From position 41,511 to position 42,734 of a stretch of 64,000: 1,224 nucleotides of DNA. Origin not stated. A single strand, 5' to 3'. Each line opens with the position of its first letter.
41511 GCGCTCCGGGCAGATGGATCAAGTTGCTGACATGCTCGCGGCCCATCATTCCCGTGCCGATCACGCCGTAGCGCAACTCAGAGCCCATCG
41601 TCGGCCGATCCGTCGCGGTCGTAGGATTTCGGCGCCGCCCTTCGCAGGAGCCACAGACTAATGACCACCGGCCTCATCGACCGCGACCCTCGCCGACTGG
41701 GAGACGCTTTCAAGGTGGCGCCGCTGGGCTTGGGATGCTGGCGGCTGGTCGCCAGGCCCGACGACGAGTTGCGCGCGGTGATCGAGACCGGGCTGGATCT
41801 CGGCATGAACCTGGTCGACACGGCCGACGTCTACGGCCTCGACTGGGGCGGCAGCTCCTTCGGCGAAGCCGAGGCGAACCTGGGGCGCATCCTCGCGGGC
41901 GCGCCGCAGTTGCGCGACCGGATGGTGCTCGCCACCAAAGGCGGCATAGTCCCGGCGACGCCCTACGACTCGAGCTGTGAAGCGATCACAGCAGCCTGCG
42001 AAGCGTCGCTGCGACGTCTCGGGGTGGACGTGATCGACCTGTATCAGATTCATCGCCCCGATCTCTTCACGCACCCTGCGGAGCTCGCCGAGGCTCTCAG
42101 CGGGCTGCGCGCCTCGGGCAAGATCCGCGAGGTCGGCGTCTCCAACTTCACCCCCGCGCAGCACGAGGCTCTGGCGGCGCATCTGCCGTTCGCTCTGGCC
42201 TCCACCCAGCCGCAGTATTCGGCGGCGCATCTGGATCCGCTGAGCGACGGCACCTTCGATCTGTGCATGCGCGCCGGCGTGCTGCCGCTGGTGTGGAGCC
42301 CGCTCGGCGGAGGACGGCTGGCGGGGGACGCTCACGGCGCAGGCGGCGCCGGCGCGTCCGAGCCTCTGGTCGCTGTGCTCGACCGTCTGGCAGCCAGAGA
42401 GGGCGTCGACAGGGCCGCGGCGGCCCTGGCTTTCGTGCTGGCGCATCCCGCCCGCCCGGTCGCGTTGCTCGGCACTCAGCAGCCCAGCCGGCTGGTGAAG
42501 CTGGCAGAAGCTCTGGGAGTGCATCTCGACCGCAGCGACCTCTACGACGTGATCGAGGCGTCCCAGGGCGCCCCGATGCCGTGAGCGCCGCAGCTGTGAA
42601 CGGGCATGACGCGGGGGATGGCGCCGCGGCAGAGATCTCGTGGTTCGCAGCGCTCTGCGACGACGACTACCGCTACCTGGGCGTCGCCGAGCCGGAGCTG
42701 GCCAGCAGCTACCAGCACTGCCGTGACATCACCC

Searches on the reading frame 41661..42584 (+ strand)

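Call 63: search_protein_families(library=pfam, proteins=[window:41661-42584:+], max_evalue=0.00001)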
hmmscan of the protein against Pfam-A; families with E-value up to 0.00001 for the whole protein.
window:41661-42584:+ (307 aa): 1 family
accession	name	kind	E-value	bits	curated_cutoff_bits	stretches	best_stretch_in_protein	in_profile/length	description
PF00248.27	Aldo_ket_red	-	6.9e-49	166.9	24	1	21-294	1-283/291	Aldo/keto reductase family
